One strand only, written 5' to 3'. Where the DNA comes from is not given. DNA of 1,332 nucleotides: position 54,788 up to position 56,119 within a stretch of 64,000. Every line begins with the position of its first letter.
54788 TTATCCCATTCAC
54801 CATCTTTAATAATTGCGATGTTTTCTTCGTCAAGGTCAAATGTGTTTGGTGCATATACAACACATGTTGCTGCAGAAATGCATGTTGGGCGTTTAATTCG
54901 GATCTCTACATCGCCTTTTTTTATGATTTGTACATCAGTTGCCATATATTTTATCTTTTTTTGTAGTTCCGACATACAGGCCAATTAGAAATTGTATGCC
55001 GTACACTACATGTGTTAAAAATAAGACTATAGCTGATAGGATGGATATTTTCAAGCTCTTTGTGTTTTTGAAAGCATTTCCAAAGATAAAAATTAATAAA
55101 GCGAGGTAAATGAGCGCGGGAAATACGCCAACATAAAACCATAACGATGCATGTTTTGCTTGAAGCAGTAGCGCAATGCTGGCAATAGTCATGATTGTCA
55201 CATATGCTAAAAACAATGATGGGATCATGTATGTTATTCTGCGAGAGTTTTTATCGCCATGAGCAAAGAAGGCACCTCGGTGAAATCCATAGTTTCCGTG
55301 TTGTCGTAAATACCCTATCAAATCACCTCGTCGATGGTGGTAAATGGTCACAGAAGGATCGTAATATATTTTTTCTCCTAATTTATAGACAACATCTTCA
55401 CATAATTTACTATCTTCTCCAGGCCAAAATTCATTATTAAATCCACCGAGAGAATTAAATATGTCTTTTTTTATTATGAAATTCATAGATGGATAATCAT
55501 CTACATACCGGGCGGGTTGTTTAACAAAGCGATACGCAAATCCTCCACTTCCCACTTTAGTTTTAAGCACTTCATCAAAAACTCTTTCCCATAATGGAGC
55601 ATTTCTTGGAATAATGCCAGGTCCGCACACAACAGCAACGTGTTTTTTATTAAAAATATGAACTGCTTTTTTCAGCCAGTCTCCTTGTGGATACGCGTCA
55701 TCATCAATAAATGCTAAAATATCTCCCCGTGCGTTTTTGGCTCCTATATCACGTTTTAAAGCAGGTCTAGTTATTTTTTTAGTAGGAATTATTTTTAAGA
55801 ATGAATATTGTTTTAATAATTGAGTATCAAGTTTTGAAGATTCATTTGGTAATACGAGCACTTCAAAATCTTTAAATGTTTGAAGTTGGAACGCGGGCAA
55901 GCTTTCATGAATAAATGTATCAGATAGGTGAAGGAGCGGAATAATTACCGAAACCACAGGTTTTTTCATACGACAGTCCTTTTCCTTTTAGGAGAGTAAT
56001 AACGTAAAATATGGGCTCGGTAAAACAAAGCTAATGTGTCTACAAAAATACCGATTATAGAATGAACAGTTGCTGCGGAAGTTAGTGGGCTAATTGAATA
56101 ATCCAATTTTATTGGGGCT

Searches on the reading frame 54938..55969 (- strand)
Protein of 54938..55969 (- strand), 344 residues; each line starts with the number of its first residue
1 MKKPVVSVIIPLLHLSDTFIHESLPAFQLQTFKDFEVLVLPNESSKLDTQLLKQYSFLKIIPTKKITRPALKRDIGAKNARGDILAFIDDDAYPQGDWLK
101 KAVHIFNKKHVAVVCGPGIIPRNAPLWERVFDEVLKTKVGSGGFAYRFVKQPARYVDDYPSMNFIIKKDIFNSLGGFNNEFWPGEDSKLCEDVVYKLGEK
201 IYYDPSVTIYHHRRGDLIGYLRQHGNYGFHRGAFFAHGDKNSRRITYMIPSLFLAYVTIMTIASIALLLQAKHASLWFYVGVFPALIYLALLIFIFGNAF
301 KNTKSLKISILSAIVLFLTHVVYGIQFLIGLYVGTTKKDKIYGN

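Call 10: search_protein_families(library=pfam, proteins=[window:54938-55969:-], max_evalue=0.001)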
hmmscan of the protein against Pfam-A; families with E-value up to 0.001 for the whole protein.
window:54938-55969:- (344 aa): 4 families
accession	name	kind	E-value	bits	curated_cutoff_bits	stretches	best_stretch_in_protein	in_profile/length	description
PF00535.33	Glycos_transf_2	-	2.9e-14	53.8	23.3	1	7-130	1-128/168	Glycosyl transferase family 2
PF10111.15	Glyco_tranf_2_2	-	2.8e-08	34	27.3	1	7-186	1-192/276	Glycosyltransferase like family 2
PF13641.12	Glyco_tranf_2_3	-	1.3e-06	29.1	27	1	6-224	3-224/230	Glycosyltransferase like family 2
PF13632.12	Glyco_trans_2_3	-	0.00021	21.6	27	1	86-288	3-194/198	Glycosyl transferase family group 2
